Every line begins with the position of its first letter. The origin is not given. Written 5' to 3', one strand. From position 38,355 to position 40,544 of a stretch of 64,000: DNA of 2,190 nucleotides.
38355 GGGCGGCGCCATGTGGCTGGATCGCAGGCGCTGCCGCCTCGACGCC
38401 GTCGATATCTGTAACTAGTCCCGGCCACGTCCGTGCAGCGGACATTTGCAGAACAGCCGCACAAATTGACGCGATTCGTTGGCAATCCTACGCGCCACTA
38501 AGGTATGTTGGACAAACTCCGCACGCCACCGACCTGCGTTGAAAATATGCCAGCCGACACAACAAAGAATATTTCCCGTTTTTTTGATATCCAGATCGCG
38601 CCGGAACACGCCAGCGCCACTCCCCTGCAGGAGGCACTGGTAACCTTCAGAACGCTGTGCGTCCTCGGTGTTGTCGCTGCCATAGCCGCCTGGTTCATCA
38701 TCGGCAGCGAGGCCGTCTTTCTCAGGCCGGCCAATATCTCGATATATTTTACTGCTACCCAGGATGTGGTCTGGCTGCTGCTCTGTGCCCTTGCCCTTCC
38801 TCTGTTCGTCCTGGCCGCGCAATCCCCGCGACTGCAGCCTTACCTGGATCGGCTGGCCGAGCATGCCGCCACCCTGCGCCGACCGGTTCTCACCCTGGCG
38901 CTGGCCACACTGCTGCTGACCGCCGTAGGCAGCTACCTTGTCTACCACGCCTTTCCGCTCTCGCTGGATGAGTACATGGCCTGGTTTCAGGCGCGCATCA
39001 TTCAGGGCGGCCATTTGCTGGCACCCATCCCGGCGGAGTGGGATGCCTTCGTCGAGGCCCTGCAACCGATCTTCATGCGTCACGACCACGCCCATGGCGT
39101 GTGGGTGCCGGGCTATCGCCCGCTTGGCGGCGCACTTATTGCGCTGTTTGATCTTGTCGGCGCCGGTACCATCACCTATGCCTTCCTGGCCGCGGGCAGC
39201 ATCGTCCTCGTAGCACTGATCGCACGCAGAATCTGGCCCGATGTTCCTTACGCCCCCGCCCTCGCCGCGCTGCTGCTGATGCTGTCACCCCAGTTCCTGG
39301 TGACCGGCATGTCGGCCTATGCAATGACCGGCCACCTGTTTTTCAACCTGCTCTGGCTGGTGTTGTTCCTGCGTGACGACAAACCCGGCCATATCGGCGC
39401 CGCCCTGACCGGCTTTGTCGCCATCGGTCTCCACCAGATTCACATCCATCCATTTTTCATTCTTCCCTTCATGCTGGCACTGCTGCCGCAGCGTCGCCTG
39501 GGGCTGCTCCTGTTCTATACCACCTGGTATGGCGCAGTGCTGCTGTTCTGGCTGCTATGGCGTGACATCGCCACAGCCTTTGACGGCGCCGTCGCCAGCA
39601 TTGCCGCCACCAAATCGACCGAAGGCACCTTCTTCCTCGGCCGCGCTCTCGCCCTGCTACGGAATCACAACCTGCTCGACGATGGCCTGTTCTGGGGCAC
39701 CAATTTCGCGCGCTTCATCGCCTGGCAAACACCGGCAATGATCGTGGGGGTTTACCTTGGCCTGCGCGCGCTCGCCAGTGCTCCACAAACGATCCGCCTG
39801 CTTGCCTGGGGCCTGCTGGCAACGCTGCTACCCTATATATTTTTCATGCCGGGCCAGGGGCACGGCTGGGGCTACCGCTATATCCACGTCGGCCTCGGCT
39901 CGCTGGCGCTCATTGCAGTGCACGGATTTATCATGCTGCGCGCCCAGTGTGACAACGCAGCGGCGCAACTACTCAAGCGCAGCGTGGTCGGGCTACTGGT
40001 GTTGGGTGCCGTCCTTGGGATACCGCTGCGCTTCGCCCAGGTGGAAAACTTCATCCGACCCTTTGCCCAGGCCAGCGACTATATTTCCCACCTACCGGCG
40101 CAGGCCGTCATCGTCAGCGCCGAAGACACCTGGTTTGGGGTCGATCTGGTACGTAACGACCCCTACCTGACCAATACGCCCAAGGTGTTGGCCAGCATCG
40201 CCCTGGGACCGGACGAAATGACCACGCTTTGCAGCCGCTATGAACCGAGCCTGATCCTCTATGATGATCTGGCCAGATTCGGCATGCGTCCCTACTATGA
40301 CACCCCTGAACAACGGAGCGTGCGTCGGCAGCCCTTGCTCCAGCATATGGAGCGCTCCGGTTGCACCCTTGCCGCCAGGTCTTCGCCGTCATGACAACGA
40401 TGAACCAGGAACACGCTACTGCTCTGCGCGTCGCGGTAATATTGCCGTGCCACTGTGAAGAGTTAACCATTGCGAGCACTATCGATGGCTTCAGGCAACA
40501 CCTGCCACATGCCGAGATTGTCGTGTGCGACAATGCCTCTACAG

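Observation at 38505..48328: AT-richer nine-gene locus: Arn/Gtr-like periplasmic glycosyl-transfer core with an unusual tailoring set (sulfo-, methyl-, FemAB-type) and an MprF-type flippase-like protein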

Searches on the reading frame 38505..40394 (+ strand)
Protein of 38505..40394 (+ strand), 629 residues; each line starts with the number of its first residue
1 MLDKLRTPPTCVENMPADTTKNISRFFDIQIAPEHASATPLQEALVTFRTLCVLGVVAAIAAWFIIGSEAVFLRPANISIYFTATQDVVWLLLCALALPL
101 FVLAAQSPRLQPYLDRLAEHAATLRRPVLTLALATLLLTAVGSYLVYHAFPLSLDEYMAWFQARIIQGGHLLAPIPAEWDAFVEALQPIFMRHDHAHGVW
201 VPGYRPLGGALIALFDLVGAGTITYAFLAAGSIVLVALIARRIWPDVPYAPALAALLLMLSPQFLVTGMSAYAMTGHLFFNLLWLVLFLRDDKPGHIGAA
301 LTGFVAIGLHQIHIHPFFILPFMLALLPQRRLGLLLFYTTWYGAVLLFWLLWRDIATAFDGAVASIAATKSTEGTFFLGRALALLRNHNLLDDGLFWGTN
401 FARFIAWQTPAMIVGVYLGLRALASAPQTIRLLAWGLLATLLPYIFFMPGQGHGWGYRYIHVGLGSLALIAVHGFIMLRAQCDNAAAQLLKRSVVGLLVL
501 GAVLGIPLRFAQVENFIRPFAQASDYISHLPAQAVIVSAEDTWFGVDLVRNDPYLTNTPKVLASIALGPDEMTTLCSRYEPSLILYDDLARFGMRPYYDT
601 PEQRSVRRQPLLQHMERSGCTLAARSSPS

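Call 3: search_protein_families(library=pfam, proteins=[window:38505-40394:+], max_evalue=0.01)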
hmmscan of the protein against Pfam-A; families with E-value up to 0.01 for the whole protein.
window:38505-40394:+ (629 aa): 0 families

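Call 4: search_protein_families(library=ncbifam, proteins=[window:38505-40394:+], max_evalue=0.01)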
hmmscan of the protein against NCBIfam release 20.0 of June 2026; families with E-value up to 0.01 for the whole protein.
window:38505-40394:+ (629 aa): 0 families

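Call 7: find_homologous_proteins(query=window:38505-40394:+)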
Query window:38505-40394:+ (629 aa): 200 proteins with E <= 0.001 among 8000 candidates; the best 120 are listed.
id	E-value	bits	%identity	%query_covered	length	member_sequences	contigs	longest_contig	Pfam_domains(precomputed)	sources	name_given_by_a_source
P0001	0.0e+0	1390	98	100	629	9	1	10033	-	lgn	-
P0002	1.1e-231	789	58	95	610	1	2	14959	-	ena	-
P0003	1.4e-212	726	52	96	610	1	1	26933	-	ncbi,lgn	-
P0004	4.1e-146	507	47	86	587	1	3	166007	-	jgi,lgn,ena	-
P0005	9.0e-135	469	46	87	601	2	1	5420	-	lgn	-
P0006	1.7e-134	468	46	89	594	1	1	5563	-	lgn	-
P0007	1.9e-134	468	43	89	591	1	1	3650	-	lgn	-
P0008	2.8e-134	468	46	87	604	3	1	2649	-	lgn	-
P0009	4.3e-133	464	45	87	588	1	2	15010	-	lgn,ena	-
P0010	5.1e-133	463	45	87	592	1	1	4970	-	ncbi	-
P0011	5.7e-133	463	45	88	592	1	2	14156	-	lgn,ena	-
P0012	1.5e-132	462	45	87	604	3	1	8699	-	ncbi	-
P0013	1.6e-132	462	45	87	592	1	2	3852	-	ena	-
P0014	4.6e-132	460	44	88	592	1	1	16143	-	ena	-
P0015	5.7e-132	460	44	88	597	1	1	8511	-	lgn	-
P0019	2.3e-123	431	42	87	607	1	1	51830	-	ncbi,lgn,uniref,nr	ncbi:hypothetical protein [Thiorhodococcus minor]|uniref:Glycosyltransferase RgtA/B/C/D-like domain-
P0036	2.6e-83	299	38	76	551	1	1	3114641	-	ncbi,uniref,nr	ncbi:hypothetical protein IZ6_22230 [Terrihabitans soli]|uniref:Glycosyltransferase RgtA/B/C/D-like 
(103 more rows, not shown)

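Call 9: find_encoding_contigs(protein=P0019, flank=10000, max_places=2)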
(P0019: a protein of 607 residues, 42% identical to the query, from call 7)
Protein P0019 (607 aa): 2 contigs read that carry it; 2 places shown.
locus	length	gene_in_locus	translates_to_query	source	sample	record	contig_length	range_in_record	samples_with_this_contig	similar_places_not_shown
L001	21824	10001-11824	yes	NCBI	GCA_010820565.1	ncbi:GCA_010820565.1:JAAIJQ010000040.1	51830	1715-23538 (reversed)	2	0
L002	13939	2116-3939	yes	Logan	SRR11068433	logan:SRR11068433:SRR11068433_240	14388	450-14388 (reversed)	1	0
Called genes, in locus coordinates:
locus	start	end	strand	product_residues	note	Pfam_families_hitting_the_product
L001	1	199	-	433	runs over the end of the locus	PF13191:AAA_16 (weak)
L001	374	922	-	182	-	PF01478:Peptidase_A24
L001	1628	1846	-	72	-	-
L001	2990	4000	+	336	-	PF01464:SLT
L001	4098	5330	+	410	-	PF09594:GT87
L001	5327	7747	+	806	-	PF00912:Transgly, PF17092:PCB_OB, PF00905:Transpeptidase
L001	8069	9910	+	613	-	-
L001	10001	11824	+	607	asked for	-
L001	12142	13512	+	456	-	PF00535:Glycos_transf_2, PF26629:GT2_TM_C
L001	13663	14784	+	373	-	PF13439:Glyco_transf_4, PF13579:Glyco_trans_4_4, PF00534:Glycos_transf_1, PF13692:Glyco_trans_1_4, PF20706:GT4-conflict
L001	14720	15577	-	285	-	PF00535:Glycos_transf_2, PF10111:Glyco_tranf_2_2, PF13641:Glyco_tranf_2_3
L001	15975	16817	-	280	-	PF00535:Glycos_transf_2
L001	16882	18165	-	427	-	PF13439:Glyco_transf_4, PF20706:GT4-conflict (weak), PF00534:Glycos_transf_1, PF13692:Glyco_trans_1_4, PF13524:Glyco_trans_1_2 (weak)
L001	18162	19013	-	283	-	PF13489:Methyltransf_23, PF08242:Methyltransf_12 (weak)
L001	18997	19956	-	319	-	-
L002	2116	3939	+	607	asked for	-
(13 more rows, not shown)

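Call 10: find_encoding_contigs(protein=P0036, flank=10000, max_places=2)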
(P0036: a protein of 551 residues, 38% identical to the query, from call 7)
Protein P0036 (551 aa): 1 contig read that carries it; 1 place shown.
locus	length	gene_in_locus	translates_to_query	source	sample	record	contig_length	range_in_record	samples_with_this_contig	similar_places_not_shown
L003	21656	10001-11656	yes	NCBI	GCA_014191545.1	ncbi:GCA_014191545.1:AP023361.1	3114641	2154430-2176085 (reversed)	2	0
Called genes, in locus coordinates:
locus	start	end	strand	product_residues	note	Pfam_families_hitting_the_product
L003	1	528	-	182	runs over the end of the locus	-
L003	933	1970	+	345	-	PF00795:CN_hydrolase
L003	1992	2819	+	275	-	PF07728:AAA_5, PF08406:CbbQ_C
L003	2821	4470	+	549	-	PF00092:VWA (weak), PF13519:VWA_2 (weak)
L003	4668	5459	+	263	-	-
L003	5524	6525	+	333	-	PF03446:NAD_binding_2, PF00393:6PGD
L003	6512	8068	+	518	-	PF00479:G6PD_N, PF02781:G6PD_C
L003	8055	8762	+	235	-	PF01182:Glucosamine_iso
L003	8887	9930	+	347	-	PF14378:PAP2_3, PF01569:PAP2 (weak)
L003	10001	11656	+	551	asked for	-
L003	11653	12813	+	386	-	PF00535:Glycos_transf_2, PF04138:GtrA_DPMS_TM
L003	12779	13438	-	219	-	PF13489:Methyltransf_23 (weak), PF08242:Methyltransf_12 (weak), PF13649:Methyltransf_25 (weak)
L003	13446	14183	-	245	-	PF13489:Methyltransf_23, PF01209:Ubie_methyltran, PF08241:Methyltransf_11, PF08242:Methyltransf_12, PF13649:Methyltransf_25, PF13847:Methyltransf_31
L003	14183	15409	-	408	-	PF00535:Glycos_transf_2, PF26629:GT2_TM_C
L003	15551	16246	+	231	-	PF00005:ABC_tran, PF02463:SMC_N (faint), PF13304:AAA_21 (weak)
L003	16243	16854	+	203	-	PF02361:CbiQ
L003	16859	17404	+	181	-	PF02632:BioY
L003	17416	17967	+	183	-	PF02632:BioY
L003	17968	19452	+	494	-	PF00501:AMP-binding, PF13193:AMP-binding_C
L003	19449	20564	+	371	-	PF00108:Thiolase_N, PF00109:ketoacyl-synt (weak), PF02803:Thiolase_C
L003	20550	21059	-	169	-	-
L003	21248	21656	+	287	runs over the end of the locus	PF01177:Asp_Glu_race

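Call 11: find_encoding_contigs(protein=P0003, flank=10000, max_places=2)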
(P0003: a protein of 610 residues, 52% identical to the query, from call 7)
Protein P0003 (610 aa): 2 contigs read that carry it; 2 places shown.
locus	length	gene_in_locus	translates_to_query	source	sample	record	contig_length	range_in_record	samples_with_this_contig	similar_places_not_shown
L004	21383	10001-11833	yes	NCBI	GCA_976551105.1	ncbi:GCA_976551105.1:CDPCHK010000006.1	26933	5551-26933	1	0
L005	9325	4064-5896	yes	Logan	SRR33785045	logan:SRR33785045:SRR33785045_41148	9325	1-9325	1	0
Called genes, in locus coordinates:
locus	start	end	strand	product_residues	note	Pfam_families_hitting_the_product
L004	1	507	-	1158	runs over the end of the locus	PF00672:HAMP, PF08447:PAS_3, PF08448:PAS_4, PF00989:PAS, PF13426:PAS_9, PF00989:PAS, PF08448:PAS_4, PF13426:PAS_9, +10 more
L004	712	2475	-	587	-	PF00149:Metallophos (weak), PF02872:5_nucleotid_C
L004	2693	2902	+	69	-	-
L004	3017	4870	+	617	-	PF00999:Na_H_Exchanger, PF02254:TrkA_N (weak)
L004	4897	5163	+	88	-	PF05166:YcgL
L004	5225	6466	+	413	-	PF06245:DUF1015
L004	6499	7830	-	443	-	PF13006:Nterm_IS4, PF01609:DDE_Tnp_1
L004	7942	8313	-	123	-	-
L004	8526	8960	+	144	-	PF19742:DUF6231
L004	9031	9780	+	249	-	-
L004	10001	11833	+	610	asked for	-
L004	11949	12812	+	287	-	PF00535:Glycos_transf_2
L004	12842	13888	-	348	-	PF02388:FemAB (faint), PF13480:Acetyltransf_6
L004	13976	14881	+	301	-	PF13469:Sulfotransfer_3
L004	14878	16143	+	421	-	PF01041:DegT_DnrJ_EryC1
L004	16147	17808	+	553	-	PF01266:DAO (faint), PF07992:Pyr_redox_2 (faint), PF05199:GMC_oxred_C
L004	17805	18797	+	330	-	PF03706:LPG_synthase_TM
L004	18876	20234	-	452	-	PF04073:tRNA_edit, PF08668:HDOD, PF01966:HD (weak)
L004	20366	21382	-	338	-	?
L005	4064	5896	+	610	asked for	-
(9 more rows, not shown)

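Call 12: find_encoding_contigs(protein=P0002, flank=10000, max_places=2)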
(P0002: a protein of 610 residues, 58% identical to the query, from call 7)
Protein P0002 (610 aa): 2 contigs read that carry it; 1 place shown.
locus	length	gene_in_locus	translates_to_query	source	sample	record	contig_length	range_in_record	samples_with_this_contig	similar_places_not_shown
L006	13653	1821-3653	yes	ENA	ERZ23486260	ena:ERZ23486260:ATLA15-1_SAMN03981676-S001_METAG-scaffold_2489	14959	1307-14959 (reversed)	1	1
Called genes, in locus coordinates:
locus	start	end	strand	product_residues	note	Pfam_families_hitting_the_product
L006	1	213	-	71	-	?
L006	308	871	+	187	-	PF19742:DUF6231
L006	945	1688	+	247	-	-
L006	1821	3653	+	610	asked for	-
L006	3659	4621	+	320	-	PF00535:Glycos_transf_2, PF13641:Glyco_tranf_2_3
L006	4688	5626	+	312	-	PF13480:Acetyltransf_6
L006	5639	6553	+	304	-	PF13469:Sulfotransfer_3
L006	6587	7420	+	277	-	PF02353:CMAS (weak), PF05401:NodS (weak), PF13489:Methyltransf_23, PF13847:Methyltransf_31 (weak), PF08241:Methyltransf_11, PF08242:Methyltransf_12, PF13649:Methyltransf_25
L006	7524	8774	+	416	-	PF01041:DegT_DnrJ_EryC1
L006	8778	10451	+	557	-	PF01266:DAO (faint), PF05199:GMC_oxred_C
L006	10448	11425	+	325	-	PF03706:LPG_synthase_TM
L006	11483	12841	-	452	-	PF04073:tRNA_edit, PF08668:HDOD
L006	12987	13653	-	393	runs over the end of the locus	PF00817:IMS, PF11798:IMS_HHH (weak), PF21704:POLH-Rev1_HhH (weak), PF11799:IMS_C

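Call 13: find_encoding_contigs(protein=P0004, flank=10000, max_places=2)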
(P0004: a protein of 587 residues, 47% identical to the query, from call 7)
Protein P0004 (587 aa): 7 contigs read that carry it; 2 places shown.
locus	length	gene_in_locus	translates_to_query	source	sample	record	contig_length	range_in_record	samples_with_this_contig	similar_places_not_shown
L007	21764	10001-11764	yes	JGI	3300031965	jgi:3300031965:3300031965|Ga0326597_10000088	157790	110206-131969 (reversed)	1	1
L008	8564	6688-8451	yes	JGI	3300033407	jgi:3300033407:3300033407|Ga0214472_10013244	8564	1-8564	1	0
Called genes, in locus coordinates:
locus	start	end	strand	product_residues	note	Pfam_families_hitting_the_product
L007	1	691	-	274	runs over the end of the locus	PF03400:DDE_Tnp_IS1 (faint)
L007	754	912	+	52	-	-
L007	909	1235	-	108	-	-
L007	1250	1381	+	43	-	-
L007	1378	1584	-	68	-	-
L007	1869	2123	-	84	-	-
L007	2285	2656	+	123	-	-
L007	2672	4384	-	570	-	PF01019:G_glu_transpept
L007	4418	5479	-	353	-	PF00180:Iso_dh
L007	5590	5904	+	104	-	PF07978:NIPSNAP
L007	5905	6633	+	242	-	PF01812:5-FTHF_cyc-lig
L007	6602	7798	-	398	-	PF09994:T6SS_Tle1-like_cat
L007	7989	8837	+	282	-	PF02668:TauD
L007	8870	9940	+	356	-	PF02558:ApbA, PF08546:ApbA_C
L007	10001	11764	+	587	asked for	-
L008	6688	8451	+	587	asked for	-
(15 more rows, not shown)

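Call 16: search_solved_structures(query=A1, max_evalue=10)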
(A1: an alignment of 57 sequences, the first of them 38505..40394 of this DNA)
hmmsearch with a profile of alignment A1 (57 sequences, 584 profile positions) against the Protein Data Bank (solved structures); distinct sequences matched with E-value up to 10: 0.

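Call 25: list_cluster_members(proteins=[P0121, window:38505-40394:+, window:49847-51016:-, window:35183-36424:+, window:44400-45650:+])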
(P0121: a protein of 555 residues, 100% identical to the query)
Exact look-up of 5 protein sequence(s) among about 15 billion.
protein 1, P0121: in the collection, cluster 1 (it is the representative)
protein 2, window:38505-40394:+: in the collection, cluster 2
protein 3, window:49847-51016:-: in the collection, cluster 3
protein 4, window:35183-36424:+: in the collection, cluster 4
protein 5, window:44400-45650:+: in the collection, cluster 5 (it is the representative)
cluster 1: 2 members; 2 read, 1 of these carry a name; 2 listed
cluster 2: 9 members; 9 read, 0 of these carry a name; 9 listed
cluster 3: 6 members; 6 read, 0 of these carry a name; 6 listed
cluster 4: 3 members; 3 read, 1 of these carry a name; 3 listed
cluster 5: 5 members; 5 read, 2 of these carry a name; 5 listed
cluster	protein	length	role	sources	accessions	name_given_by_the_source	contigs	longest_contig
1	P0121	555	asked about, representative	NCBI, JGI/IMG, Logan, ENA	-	Choline dehydrogenase and related flavoproteins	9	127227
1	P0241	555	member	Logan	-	-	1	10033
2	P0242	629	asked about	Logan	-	-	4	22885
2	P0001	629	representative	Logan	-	-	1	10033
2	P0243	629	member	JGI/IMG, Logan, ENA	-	-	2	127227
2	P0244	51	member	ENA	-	-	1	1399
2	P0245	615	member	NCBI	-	-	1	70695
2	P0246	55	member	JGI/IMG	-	-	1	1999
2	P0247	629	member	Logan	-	-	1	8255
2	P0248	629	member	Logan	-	-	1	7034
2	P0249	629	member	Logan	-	-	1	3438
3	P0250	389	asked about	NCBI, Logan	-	-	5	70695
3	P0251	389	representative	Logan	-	-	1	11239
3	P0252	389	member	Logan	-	-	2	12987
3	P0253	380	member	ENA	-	-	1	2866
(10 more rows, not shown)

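Call 26: predict_structure(alignment_id=A1)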
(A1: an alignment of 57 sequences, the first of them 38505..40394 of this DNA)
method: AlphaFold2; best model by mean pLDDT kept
length: 629 residues; sequences in the alignment: 57
mean_pLDDT: 92.7   pTM: 0.93
mean pLDDT of the five models: 92.7, 92.0, 91.1, 91.1, 91.0
residues with pLDDT >= 90: 533; 70-90: 58; 50-70: 32; < 50: 6
segments of 3 or more residues with pLDDT < 50: none
pLDDT, mean of each block of 10 residues (from residue 1): 51 53 77 81 96 95 92 90 96 95 93 96 96 98 98 95 97 96 95 93 96 98 98 99 98 98 98 97 98 98 97 96 98 98 97 91 58 86 90 91 97 98 98 97 88 87 98 97 93 96 97 98 98 96 95 98 97 97 97 95 94 96 62
secondary structure, 60 per line:
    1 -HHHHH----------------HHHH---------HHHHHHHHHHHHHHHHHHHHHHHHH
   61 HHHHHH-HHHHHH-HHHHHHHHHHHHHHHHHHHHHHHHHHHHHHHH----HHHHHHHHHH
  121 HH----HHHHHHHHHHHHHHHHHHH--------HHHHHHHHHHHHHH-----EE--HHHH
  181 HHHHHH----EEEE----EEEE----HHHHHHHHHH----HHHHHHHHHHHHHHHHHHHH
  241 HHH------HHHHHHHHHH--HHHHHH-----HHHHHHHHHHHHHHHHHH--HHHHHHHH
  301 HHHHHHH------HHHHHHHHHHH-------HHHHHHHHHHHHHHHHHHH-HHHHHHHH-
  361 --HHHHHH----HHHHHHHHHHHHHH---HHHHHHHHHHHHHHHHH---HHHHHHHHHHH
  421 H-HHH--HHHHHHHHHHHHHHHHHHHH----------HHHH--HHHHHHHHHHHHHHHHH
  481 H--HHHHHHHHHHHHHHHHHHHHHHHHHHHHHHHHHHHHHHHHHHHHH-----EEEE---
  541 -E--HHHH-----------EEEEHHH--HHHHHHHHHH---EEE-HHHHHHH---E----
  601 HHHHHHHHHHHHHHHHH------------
elements in order: H2-6 H23-26 H36-66 H68-73 H75-106 H111-122 H127-145 H154-167 H177-186 E191-194 E199-202 H207-216 H221-243 H250-259 H262-267 H273-290 H293-307 H314-324 H332-350 H352-359 H363-368 H373-386 H390-406 H410-421 H428-447 H458-461 H464-481 H484-528 E534-537 H545-548 E560-563 H569-578 E582-584 H586-592 H601-617

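Call 29: fold_search(model_id=the predicted structure, library=pdb)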
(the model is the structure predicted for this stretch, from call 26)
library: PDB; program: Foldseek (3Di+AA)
matches with E <= 10: 454; with E <= 0.001: 17
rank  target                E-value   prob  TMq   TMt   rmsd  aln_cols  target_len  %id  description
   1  9s6t_A                1.1e-05  1.00  0.44  0.56   6.1       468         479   14  Ternary cryo-EM structure of chicken ALG12 with Dol25-PP-GlcNAc2Man7, Dol25-P-Man, and Fab (released 2026-03-18)
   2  6s7t_A                2.3e-05  1.00  0.41  0.37  12.1       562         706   12  Cryo-EM structure of human oligosaccharyltransferase complex OST-B (released 2019-12-18)
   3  9s6u_A                2.6e-05  1.00  0.39  0.43   8.4       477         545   13  Ternary cryo-EM structure of human ALG9 with Dol25-PP-GlcNAc2Man8, Dol25-P-Man and Fab (released 2026-03-18)
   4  6gxc_A                3.4e-05  1.00  0.38  0.35  10.0       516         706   12  Bacterial oligosaccharyltransferase PglB in complex with an inhibitory peptide and a reactive lipid-linked oligosaccha (released 2018-11-14)
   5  5ogl_A                3.4e-05  1.00  0.39  0.35  10.0       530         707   12  Structure of bacterial oligosaccharyltransferase PglB in complex with an acceptor peptide and an lipid-linked oligosac (released 2017-10-25)
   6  9n9j_I                5.7e-05  1.00  0.44  0.40  12.9       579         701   10  Structure of a GRP94 folding intermediate engaged with a CCDC134- and FKBP11-bound secretory translocon (released 2025-11-19)
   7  5f15                  6.1e-05  1.00  0.46  0.53   8.4       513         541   14  Crystal Structure of ArnT from Cupriavidus metallidurans bound to Undecaprenyl phosphate (released 2016-02-17)
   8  3rce_A                6.7e-05  1.00  0.37  0.35  13.1       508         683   13  Bacterial oligosaccharyltransferase PglB (released 2011-06-15)
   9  8pn9_A                9.7e-05  1.00  0.42  0.41  10.0       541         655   10  Structure of human oligosaccharyltransferase OST-A complex bound to NGI-1 (released 2024-05-08)
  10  9s6s_A                1.0e-04  1.00  0.42  0.47   7.7       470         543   12  Ternary cryo-EM structure of human ALG9 with Dol25-PP-GlcNAc2Man6, Dol25-P-Man and Fab (released 2026-03-18)
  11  6ftg_5                1.2e-04  1.00  0.43  0.42  13.0       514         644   10  Subtomogram average of OST-containing ribosome-translocon complexes from canine rough microsomal membranes (released 2018-03-21)
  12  7oci_F                1.7e-04  1.00  0.42  0.41  10.5       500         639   12  Cryo-EM structure of yeast Ost6p containing oligosaccharyltransferase complex (released 2022-02-16)
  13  5ezm                  2.3e-04  1.00  0.41  0.47   8.9       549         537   12  Crystal Structure of ArnT from Cupriavidus metallidurans in the apo state (released 2016-02-17)
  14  8agc_A                2.5e-04  1.00  0.42  0.39  13.6       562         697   12  Structure of yeast oligosaccharylransferase complex with lipid-linked oligosaccharide and non-acceptor peptide bound (released 2022-12-07)
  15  6ezn_F                4.5e-04  1.00  0.40  0.39  11.9       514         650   12  Cryo-EM structure of the yeast oligosaccharyltransferase (OST) complex (released 2018-01-17)
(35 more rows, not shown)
